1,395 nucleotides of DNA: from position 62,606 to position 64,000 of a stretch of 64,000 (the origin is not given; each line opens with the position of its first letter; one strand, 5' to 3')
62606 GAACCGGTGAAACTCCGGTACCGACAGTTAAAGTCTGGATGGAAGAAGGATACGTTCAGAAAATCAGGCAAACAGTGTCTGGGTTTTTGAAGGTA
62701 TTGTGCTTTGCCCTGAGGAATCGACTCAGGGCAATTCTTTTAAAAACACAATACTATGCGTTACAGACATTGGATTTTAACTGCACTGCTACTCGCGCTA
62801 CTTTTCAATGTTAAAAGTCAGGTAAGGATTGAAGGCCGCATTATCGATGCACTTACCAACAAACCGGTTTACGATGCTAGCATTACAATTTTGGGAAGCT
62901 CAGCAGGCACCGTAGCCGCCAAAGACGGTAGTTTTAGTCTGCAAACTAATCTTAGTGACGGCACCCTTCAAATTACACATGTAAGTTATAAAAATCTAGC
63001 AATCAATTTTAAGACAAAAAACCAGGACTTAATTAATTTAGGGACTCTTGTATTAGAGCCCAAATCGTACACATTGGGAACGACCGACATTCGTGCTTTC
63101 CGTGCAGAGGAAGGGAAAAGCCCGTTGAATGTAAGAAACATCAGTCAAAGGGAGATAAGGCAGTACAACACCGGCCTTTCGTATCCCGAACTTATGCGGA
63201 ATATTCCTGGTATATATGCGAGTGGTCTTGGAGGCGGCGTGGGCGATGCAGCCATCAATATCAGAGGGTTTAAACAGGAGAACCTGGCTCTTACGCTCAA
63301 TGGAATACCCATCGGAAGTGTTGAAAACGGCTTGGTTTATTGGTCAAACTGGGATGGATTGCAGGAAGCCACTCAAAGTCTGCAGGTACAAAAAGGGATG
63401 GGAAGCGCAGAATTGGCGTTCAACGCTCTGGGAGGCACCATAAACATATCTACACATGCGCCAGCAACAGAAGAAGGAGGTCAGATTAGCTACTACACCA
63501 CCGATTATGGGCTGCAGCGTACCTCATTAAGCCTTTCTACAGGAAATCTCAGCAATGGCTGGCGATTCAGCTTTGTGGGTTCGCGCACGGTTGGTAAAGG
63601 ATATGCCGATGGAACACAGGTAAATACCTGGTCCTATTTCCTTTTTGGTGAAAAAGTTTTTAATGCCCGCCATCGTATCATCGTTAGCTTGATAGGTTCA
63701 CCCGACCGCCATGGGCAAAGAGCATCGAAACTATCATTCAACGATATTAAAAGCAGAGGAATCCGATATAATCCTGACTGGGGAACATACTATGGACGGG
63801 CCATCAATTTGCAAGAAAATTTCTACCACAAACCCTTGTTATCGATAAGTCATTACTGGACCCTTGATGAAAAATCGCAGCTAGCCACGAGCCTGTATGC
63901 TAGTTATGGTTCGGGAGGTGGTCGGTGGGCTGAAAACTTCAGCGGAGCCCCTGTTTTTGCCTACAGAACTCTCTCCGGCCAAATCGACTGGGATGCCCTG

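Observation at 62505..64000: Complete FMN-riboswitch attenuator placed in front of a TonB-dependent outer-membrane receptor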

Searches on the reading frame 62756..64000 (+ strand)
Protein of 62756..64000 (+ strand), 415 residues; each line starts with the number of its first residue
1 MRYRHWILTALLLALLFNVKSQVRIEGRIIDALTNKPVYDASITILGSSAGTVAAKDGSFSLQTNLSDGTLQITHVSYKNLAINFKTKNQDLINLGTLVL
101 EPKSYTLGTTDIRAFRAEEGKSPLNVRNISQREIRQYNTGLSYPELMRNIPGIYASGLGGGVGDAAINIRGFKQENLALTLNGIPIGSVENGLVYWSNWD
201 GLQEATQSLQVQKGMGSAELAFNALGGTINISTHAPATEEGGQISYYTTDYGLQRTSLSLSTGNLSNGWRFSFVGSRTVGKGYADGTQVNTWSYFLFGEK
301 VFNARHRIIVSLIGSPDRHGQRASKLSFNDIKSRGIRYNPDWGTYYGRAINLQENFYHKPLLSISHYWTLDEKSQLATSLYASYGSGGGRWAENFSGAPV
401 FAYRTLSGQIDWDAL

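Call 8: search_protein_families(library=pfam, proteins=[window:62756-64000:+])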
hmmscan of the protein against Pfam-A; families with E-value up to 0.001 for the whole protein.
window:62756-64000:+ (415 aa): 2 families
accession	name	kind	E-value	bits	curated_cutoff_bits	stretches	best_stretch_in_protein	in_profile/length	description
PF07715.20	Plug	-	1.8e-11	44.9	23.9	1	121-228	4-107/107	TonB-dependent Receptor Plug Domain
PF13715.12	CarbopepD_reg_2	-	4.4e-11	43.1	32.2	1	25-98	1-75/88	CarboxypepD_reg-like domain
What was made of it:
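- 62756..64000 (+): 5' part (415 codons) of a TonB-dependent outer-membrane receptor gene. It encodes a signal peptide (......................), an N-terminal CarboxypepD_reg-like domain, a Plug domain and the start of the barrel. Orthologs are about 855-860 aa long. Pfam PF13715 at 4.4e-11 and PF07715 at 1.8e-11 (call 8).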

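Call 9: search_protein_families(library=ncbifam, proteins=[window:62756-64000:+])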
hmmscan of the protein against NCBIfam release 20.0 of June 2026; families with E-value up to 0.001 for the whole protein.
window:62756-64000:+ (415 aa): 9 families
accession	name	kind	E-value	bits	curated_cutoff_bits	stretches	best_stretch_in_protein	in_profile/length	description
TIGR04056.1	OMP_RagA_SusC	subfamily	6e-10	38.1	368.25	1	24-173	2-146/981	SusC/RagA family TonB-linked outer membrane protein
TIGR01783.1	TonB-siderophor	subfamily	1.4e-08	33.8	223.5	1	125-291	5-166/649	TonB-dependent siderophore receptor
TIGR01786.1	TonB-hemlactrns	subfamily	6e-08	31.5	323.75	1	121-236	20-136/719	TonB-dependent hemoglobin/transferrin/lactoferrin family receptor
TIGR01785.1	TonB-hemin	subfamily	1.1e-07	30.7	316.85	1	121-237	17-132/677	TonB-dependent heme/hemoglobin receptor family protein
TIGR01779.1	TonB-B12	equivalog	2.4e-07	29.7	599.7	1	126-283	49-202/614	TonB-dependent vitamin B12 receptor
TIGR01782.1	TonB-Xanth-Caul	subfamily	5.2e-06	25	310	1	147-265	47-168/868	TonB-dependent receptor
NF010051.0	PRK13528.1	subfamily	3.6e-05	22.2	583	1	118-249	45-187/727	FepA family TonB-dependent siderophore receptor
NF010048.1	PRK13524.1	subfamily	0.00012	20.7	493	1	116-290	47-235/744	FepA family TonB-dependent siderophore receptor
NF007926.1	PRK10641.1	equivalog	0.00014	20.6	836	1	141-284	62-201/617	TonB-dependent vitamin B12 receptor BtuB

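Call 11: find_homologous_proteins(query=window:62756-64000:+)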
Query window:62756-64000:+ (415 aa): 63 proteins with E <= 0.001 among 8000 candidates.
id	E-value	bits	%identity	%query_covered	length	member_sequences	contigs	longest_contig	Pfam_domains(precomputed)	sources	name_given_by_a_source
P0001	1.7e-135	470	54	99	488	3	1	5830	PF13715.13,PF07715.21,PF13620.13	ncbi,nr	ncbi:MAG TPA: TonB-dependent receptor plug domain-containing protein, partial [Bacteroidales bacteri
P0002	1.4e-104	368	42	94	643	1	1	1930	PF13715.13,PF07715.21,PF13620.13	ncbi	ncbi:MAG: TonB-dependent receptor, partial [Bacteroidota bacterium]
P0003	1.7e-102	362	42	99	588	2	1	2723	PF13715.13,PF07715.21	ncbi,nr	ncbi:MAG TPA: TonB-dependent receptor plug domain-containing protein, partial [Bacteroidales bacteri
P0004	2.2e-98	348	45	90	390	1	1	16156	PF13715.13,PF07715.21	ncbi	-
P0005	1.6e-97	345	42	98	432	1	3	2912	PF13715.13,PF07715.21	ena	-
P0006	2.1e-96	341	42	98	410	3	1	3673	PF13715.13,PF07715.21,PF13620.13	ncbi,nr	ncbi:MAG: TonB-dependent receptor, partial [Bacteroidales bacterium]|nr:TonB-dependent receptor [Bac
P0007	1.1e-93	333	42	88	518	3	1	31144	PF13715.13,PF07715.21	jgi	jgi:iron complex outermembrane recepter protein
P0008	2.2e-93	332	42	92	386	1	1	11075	PF13715.13,PF07715.21,PF13620.13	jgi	-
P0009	3.3e-86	308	39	92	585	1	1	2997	PF13715.13,PF07715.21,PF13620.13,PF23591.2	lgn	-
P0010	4.8e-80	288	38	90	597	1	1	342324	PF13715.13,PF07715.21,PF13620.13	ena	-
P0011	3.6e-79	285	37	92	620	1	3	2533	PF13715.13,PF07715.21,PF13620.13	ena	-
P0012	3.0e-78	282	52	58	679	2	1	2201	-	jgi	-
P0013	6.0e-78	281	40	80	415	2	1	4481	PF07715.21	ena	-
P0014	1.3e-77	280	53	60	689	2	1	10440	-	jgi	jgi:hypothetical protein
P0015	3.6e-77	278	36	94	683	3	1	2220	PF13715.13,PF07715.21,PF13620.13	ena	-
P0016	7.0e-77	277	38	92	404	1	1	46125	PF13715.13,PF07715.21,PF13620.13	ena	-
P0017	3.4e-76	275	36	92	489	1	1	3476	PF13715.13,PF07715.21,PF13620.13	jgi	-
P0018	1.5e-75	273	43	72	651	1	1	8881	PF07715.21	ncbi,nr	ncbi:MAG TPA: hypothetical protein DEG92_03210, partial [Rikenellaceae bacterium]|nr:hypothetical pr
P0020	1.8e-71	259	43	71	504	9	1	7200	PF07715.21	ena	-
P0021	7.6e-70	254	38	86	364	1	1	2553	PF13715.13,PF07715.21,PF13620.13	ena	-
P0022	1.0e-68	250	45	60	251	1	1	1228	PF07715.21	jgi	jgi:outer membrane receptor for ferrienterochelin and colicin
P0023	1.4e-68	250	35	100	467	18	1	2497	PF13715.13,PF07715.21,PF13620.13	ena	-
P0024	1.9e-68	249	37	87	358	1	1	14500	PF13715.13,PF07715.21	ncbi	-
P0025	2.6e-68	249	50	55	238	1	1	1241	PF07715.21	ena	-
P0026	7.0e-68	248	36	90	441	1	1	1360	PF13715.13,PF07715.21,PF13620.13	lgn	-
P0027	6.4e-65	238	37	84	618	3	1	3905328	PF13715.13,PF07715.21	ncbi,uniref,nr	ncbi:TonB-dependent receptor plug domain-containing protein [Lacinutrix neustonica]|uniref:TonB-depe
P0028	8.5e-65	237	45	69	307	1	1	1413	PF13715.13,PF07715.21,PF13620.13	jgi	jgi:iron complex outermembrane receptor protein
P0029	2.2e-64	236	43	61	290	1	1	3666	PF07715.21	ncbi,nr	ncbi:MAG: TonB-dependent receptor plug domain-containing protein, partial [Bacteroidales bacterium]|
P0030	1.7e-62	230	42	70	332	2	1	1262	PF13715.13,PF07715.21,PF13620.13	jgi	jgi:iron complex outermembrane recepter protein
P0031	5.0e-61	225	38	71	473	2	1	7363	PF07715.21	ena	-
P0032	8.1e-60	221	29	87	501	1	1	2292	PF13715.13,PF07715.21,PF13620.13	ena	-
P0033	4.1e-59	219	45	55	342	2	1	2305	PF07715.21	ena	-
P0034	1.1e-56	211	39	63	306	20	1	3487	PF07715.21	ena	-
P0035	9.6e-52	194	31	88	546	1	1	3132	PF13715.13,PF07715.21,PF13620.13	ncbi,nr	ncbi:MAG: TonB-dependent receptor, partial [Candidatus Cloacimonetes bacterium]|nr:TonB-dependent re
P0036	2.2e-51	193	28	83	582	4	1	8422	PF13715.13,PF07715.21,PF13620.13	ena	-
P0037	3.3e-51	193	29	90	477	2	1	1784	PF13715.13,PF07715.21,PF13620.13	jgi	-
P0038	1.6e-48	184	38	65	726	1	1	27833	PF07715.21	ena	-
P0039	1.2e-46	178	30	79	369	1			PF13715.13,PF07715.21,PF13620.13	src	-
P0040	6.4e-46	175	28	86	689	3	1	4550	PF13715.13,PF07715.21,PF13620.13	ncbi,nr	ncbi:MAG: TonB-dependent receptor plug domain-containing protein, partial [Caldithrix sp.]|nr:TonB-d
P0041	1.2e-43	168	30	75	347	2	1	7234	PF13715.13,PF07715.21,PF13620.13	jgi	-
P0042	1.7e-40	157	31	72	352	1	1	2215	PF13715.13,PF07715.21,PF13620.13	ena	-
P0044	3.3e-40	156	42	43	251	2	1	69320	PF07715.21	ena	-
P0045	1.0e-38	151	33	67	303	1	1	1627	PF13715.13,PF07715.21,PF13620.13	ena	-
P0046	1.7e-38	151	48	39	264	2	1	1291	PF07715.21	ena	-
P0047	2.6e-38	150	29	62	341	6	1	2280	PF07715.21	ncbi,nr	ncbi:MAG: TonB-dependent receptor, partial [Flavobacteriia bacterium]|nr:TonB-dependent receptor [Fl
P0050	2.4e-33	134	35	43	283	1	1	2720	PF07715.21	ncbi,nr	ncbi:MAG: hypothetical protein EBZ16_08040 [Flavobacteriia bacterium]|nr:hypothetical protein [Flavo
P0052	6.7e-30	122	47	32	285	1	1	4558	PF07715.21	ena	-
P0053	8.2e-30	122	52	28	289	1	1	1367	PF07715.21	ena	-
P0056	1.7e-20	91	26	91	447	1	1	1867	PF13715.13,PF07715.21,PF13620.13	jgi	jgi:iron complex outermembrane receptor protein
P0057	1.1e-16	79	31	45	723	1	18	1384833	PF07715.21,PF00593.31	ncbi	ncbi:MAG: TonB-dependent receptor [Gilvibacter sp.]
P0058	2.5e-14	71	29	52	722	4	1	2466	PF07715.21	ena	-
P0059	3.3e-13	68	26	48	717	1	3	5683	PF07715.21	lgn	-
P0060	5.3e-13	67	26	48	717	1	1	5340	PF07715.21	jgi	jgi:Outer membrane receptor proteins, mostly Fe transport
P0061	1.8e-11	62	29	46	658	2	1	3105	PF00593.31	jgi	jgi:hypothetical protein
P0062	6.1e-11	60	33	31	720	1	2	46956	PF07715.21,PF14905.13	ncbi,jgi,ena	-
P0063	1.6e-10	59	31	32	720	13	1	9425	PF07715.21,PF14905.13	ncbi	-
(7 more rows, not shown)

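Call 13: find_encoding_contigs(protein=P0027, flank=8000, max_places=3)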
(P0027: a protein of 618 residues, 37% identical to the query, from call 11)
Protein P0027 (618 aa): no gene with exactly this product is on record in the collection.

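Call 15: find_related_loci(query=A1, collection=genome_contigs, flank=6000)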
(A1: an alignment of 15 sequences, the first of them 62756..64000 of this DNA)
Query A1 (415 aa) in genome_contigs; peptide patterns used: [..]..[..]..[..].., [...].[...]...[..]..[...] (x = any residue, [..] = any of these).
600 stretches matched a pattern (row limit reached: there are more); 589 encode a relative of the query (tblastn E <= 1e-3); the best 80 are kept; 80 distinct loci.
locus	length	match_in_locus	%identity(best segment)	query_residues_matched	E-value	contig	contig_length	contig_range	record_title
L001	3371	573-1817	69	1-415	0e+0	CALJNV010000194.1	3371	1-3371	MAG: uncultured Bacteroidales bacterium isolate R1_Bin_METABAT__22_1 genome assembly, contig: c_000000622965, whole geno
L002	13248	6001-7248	45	5-415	7e-119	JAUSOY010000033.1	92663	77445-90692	MAG: Bacteroidales bacterium isolate E21_metabat.bin.19 E21_k141_301152, whole genome shotgun sequence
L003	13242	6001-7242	43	1-415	6e-114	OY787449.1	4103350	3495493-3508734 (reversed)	MAG: Bacteroidales bacterium isolate 11808e1f-4753-45d3-854d-c0f0c60c4fd1 genome assembly, chromosome: 1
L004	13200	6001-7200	43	10-415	2e-113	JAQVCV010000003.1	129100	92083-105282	MAG: Bacteroidales bacterium isolate STD2_97 NODE_385_length_129100_cov_4.488412_Sandtown_D2, whole genome shotgun seque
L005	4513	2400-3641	43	7-415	3e-112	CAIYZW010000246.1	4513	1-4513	MAG: uncultured Bacteroidetes bacterium isolate Ja1_bin-3933 genome assembly, contig: bin-3933:0246/1089, whole genome s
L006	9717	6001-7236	45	4-415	6e-111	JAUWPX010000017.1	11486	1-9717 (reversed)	MAG: Bacteroidota bacterium isolate CSMAG_2487 CSMAG_2487_k141_673809_length_11486_cov_15.1039, whole genome shotgun seq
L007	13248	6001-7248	44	3-415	1e-109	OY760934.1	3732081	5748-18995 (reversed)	MAG: Bacteroidales bacterium isolate b23e12b2-8c01-4977-86ec-2c5e4688310e genome assembly, chromosome: 1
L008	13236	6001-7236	41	7-415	2e-109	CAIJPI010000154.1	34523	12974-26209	MAG: uncultured Bacteroidales bacterium isolate Ja1-D5_bin-349 genome assembly, contig: bin-349:154/354, whole genome sh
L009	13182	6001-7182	42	22-415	5e-109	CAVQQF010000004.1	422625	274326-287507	MAG: uncultured Bacteroidales bacterium isolate MFD09964.bin.2.246 genome assembly, contig: contig_2035, whole genome sh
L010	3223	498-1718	44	7-415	7e-111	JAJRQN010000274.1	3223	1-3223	MAG: Bacteroidetes bacterium isolate Dive100_bin10.60 k141_1200720, whole genome shotgun sequence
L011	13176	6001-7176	43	21-415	6e-107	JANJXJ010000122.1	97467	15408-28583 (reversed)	MAG: Lentimicrobium sp. isolate RS341_metabat.bin.32 RS341_k141_37995, whole genome shotgun sequence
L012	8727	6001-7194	44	19-415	7e-107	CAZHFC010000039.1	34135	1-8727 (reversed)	MAG TPA_asm: uncultured Bacteroidales bacterium isolate SRP241341_co1_62 genome assembly, contig: NODE_1498_length_34135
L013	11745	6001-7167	44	27-415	6e-106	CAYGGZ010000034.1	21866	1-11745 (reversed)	MAG TPA_asm: uncultured Bacteroidales bacterium isolate ERP113451_co2_178 genome assembly, contig: NODE_1459_length_2186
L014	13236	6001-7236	42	4-415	5e-104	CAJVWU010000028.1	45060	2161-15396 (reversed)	MAG TPA_asm: uncultured Bacteroidia bacterium isolate DRR093005_bin.21_MetaBAT_v2.12.1_MAG genome assembly, contig: NODE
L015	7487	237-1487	42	1-415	1e-103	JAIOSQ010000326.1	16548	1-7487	MAG: Bacteroidales bacterium isolate SMBSF48 bin_32_k127_1103422, whole genome shotgun sequence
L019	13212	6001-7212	43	12-415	5e-101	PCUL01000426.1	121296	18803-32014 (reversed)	MAG: Bacteroidetes bacterium CG18_big_fil_WC_8_21_14_2_50_41_14 CG18_scaffold_178_c, whole genome shotgun sequence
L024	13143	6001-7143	41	11-384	6e-95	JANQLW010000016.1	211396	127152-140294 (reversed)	MAG: Bacteroidales bacterium isolate PL25a_bin.72 k99_3953886, whole genome shotgun sequence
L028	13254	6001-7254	38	1-415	5e-91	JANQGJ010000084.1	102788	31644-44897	MAG: Bacteroidales bacterium isolate PL23b_bin.4 k99_455942, whole genome shotgun sequence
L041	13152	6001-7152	36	2-383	6e-87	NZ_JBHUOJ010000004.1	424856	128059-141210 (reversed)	Christiangramia antarctica strain KCTC 52925 platanus_K_17_124_4, whole genome shotgun sequence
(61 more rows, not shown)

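Call 27: search_protein_families(library=pfam, proteins=[L003:8757-11354:+, L002:8866-12108:+, L004:8683-12309:+, L003:11470-12939:+, L019:11619-12851:+, L024:4706-5278:+, L024:5331-5597:+, L019:4244-4591:+, L019:4632-5570:+, L019:3222-4007:+], max_evalue=0.01)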
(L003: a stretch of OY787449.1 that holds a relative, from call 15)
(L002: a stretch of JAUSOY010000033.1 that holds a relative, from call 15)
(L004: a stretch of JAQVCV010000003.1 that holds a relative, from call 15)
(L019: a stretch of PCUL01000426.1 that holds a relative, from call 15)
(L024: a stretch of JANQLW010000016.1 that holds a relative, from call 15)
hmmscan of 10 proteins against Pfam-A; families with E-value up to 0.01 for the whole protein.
L003:8757-11354:+ (865 aa): 7 families
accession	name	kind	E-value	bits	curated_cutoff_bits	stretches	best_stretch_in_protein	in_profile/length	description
PF13715.12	CarbopepD_reg_2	-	6.8e-22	77.8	32.2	1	26-112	1-88/88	CarboxypepD_reg-like domain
PF07715.20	Plug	-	1.5e-14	54.8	23.9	1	120-228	3-107/107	TonB-dependent Receptor Plug Domain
PF13620.12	CarboxypepD_reg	-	2.4e-13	50.7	32.3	1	26-100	2-81/82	Carboxypeptidase regulatory-like domain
PF00593.30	TonB_dep_Rec_b-barrel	-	7.6e-11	43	27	1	333-819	19-436/436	TonB dependent receptor-like, beta-barrel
PF23591.1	CILP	-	0.00019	21.9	27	1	23-79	4-59/90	Cartilage intermediate layer protein 1-like domain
PF23374.1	Fn3_arc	-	0.00029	21.3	28.9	1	20-74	17-69/78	Archaeal fibronectin-III type-like domain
PF08308.17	PEGA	-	0.0016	18.7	20.8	1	41-93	12-60/71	PEGA domain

L002:8866-12108:+ (1080 aa): 5 families
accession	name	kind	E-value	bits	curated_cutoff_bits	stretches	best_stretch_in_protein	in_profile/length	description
PF25183.1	OMP_b-brl_4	-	4.1e-60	204.6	30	2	364-1011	156-807/838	Outer membrane beta barrel domain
PF13620.12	CarboxypepD_reg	-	6e-19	68.6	32.3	1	30-110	2-81/82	Carboxypeptidase regulatory-like domain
PF13715.12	CarbopepD_reg_2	-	3.3e-12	46.7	32.2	1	30-121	1-87/88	CarboxypepD_reg-like domain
PF07715.20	Plug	-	6.4e-09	36.7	23.9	1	135-244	6-107/107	TonB-dependent Receptor Plug Domain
PF00593.30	TonB_dep_Rec_b-barrel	-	0.0022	18.3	27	1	373-649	26-235/436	TonB dependent receptor-like, beta-barrel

L004:8683-12309:+ (1208 aa): 5 families
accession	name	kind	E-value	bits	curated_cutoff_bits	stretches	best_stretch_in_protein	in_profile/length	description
PF02518.31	HATPase_c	-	2e-28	99.5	26.4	1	938-1051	1-108/111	Histidine kinase-, DNA gyrase B-, and HSP90-like ATPase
PF00072.30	Response_reg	-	1.3e-26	93.3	30.2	1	1078-1190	1-108/111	Response regulator receiver domain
PF00512.31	HisKA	-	1.7e-16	60.4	26.9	1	827-891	2-66/66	His Kinase A (phospho-acceptor) domain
PF07494.17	Reg_prop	-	2.6e-05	24.3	20.4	0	301-322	3-24/24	Two component regulator propeller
PF24684.1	Vgb_lyase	-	0.00013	21.4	50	1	393-477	65-150/290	Virginiamycin B lyase family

L003:11470-12939:+ (489 aa): 4 families
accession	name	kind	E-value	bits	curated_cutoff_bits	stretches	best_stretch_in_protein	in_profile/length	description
PF02872.23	5_nucleotid_C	-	4.1e-18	66.4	23.6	1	337-400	23-85/158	5'-nucleotidase, C-terminal domain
PF00149.33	Metallophos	-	1.6e-07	32.4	21.5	1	47-252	6-191/191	Calcineurin-like phosphoesterase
PF09587.15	PGA_cap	-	0.00024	21.1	27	1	103-252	67-233/255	Bacterial capsule synthesis protein PGA_cap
PF00218.27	IGPS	-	0.0016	18.2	27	1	195-294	116-211/254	Indole-3-glycerol phosphate synthase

L019:11619-12851:+ (410 aa): 3 families
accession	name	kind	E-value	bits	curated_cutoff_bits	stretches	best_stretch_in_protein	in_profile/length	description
PF01663.27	Phosphodiest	-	1.9e-88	297.8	23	1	34-347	1-342/342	Type I phosphodiesterase / nucleotide pyrophosphatase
PF00884.28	Sulfatase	-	0.00032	20.6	25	1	34-246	3-243/301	Sulfatase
PF01676.23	Metalloenzyme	-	0.00059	19.9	24.3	1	185-247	147-203/252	Metalloenzyme superfamily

L024:4706-5278:+ (190 aa): 3 families
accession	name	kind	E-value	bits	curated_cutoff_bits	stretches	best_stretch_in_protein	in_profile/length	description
PF13715.12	CarbopepD_reg_2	-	1.2e-15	57.7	32.2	1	25-111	1-86/88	CarboxypepD_reg-like domain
PF07715.20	Plug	-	1.5e-11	45.2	23.9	1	120-181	2-61/107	TonB-dependent Receptor Plug Domain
PF13620.12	CarboxypepD_reg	-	5.3e-09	36.8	32.3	1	24-85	1-65/82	Carboxypeptidase regulatory-like domain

L024:5331-5597:+ (88 aa): 0 families

L019:4244-4591:+ (115 aa): 0 families

L019:4632-5570:+ (312 aa): 13 families
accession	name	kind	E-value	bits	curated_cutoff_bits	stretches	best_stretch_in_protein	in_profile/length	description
PF07992.20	Pyr_redox_2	-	6.9e-51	173.8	26.1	1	9-297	2-291/291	Pyridine nucleotide-disulphide oxidoreductase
PF13738.12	Pyr_redox_3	-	2.5e-26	93.1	30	2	61-280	79-305/305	Pyridine nucleotide-disulphide oxidoreductase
PF00070.33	Pyr_redox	-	4.6e-12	46.7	22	1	151-221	2-79/82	Pyridine nucleotide-disulphide oxidoreductase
PF00890.30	FAD_binding_2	-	5.6e-11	42.7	20.4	2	57-145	136-231/414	FAD binding domain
PF03486.20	HI0933_like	-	9.4e-11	42.1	50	2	9-42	2-35/244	HI0933-like protein Rossmann domain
PF01266.30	DAO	-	1.2e-09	38.6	27.9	2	9-43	1-37/353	FAD dependent oxidoreductase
PF01946.23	Thi4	-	1.5e-06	28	26.2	1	6-43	16-55/235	Thi4 family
PF13450.12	NAD_binding_8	-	3.9e-06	27.5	21.9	1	12-70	1-56/68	NAD(P)-binding Rossmann-like domain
PF01134.28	GIDA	-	7.3e-06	25.7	22.1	0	9-36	1-28/391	Glucose inhibited division protein A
PF01494.25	FAD_binding_3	-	0.00014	21.6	22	1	8-37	2-31/349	FAD binding domain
PF13241.12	NAD_binding_7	-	0.0021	19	22.1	0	146-181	5-40/104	Putative NAD(P)-binding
PF00743.25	FMO-like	-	0.0025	16.8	22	1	124-178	159-213/532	Flavin-binding monooxygenase-like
PF13434.12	Lys_Orn_oxgnase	-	0.0051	16.4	21.3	0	96-174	132-214/339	L-lysine 6-monooxygenase/L-ornithine 5-monooxygenase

L019:3222-4007:+ (261 aa): 4 families
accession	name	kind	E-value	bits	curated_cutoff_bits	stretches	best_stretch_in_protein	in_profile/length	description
PF00877.26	NLPC_P60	-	1.3e-24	86.7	23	1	148-244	2-99/105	NlpC/P60 family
PF18348.7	SH3_16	-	1.1e-06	28.7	25.8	1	14-61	1-48/49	Bacterial dipeptidyl-peptidase Sh3 domain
PF08239.17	SH3_3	-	3.1e-06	27.7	27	1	12-60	3-51/54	Bacterial SH3 domain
PF06347.19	SH3_4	-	0.0063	16.7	24.1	0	11-62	4-54/56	Bacterial SH3 domain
